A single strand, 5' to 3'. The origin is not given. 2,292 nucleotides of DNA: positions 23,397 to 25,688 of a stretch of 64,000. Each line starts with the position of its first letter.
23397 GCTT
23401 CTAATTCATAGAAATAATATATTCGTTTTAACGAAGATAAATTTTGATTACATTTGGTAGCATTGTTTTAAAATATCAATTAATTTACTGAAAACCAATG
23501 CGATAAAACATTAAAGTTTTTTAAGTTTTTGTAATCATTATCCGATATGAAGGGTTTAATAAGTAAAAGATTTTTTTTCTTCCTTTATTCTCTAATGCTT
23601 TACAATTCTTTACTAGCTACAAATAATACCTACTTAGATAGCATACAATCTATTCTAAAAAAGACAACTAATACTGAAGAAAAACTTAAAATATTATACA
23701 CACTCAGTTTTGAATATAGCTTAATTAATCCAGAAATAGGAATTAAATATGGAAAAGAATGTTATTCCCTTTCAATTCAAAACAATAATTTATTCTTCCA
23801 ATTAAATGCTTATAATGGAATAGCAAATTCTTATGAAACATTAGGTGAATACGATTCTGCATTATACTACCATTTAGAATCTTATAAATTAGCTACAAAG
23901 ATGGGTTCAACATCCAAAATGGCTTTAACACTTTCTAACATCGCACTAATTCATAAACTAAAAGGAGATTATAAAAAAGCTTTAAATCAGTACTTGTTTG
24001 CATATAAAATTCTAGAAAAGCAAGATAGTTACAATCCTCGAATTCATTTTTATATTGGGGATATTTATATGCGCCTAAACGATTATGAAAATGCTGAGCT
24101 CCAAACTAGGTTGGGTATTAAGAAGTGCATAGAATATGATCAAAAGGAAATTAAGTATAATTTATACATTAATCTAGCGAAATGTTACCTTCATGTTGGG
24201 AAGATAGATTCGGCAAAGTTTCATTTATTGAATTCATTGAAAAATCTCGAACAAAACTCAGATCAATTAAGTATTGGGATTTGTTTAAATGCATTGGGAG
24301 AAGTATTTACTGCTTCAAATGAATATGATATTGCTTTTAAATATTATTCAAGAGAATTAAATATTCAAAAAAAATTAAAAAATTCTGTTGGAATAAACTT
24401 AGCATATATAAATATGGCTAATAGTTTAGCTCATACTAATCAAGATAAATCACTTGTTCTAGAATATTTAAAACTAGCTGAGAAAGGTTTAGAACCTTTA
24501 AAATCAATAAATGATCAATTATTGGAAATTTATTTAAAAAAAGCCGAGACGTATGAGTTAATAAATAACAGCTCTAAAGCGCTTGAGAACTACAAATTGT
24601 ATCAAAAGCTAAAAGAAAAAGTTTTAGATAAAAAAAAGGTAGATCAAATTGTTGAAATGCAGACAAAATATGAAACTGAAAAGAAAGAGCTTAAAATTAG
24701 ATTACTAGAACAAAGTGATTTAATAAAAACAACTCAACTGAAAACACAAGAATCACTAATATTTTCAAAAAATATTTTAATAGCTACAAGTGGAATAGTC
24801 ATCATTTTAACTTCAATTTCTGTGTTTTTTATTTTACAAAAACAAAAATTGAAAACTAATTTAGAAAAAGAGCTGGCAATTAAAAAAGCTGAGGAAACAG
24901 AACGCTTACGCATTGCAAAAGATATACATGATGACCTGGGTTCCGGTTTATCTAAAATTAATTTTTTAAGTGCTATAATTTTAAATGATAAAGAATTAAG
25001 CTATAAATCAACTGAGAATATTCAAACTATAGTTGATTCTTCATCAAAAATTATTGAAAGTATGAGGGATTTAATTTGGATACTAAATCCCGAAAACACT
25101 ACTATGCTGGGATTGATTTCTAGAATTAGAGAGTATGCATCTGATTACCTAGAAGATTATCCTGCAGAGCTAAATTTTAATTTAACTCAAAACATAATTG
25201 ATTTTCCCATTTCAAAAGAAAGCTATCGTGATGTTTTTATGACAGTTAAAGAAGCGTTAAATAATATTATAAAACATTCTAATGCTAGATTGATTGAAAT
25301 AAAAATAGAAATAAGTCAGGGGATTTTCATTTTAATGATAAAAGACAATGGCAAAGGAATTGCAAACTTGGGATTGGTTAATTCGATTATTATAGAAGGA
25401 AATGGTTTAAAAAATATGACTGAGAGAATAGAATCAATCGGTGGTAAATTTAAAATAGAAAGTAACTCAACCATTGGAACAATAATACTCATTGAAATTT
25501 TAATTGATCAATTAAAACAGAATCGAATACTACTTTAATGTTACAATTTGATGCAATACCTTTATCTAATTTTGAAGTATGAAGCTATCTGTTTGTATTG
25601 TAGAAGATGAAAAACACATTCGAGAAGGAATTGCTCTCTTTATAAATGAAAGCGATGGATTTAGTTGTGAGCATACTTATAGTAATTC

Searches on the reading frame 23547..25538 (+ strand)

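Call 88: search_protein_families(library=padloc, proteins=[window:23547-25538:+], max_evalue=0.00001)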
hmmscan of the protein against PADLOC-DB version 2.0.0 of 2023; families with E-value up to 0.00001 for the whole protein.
window:23547-25538:+ (663 aa): 1 family
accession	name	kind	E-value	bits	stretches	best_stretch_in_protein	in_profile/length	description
PDLC01169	TPR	-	1.8e-11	41.9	1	86-187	109-212/252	TPR repeats containing protein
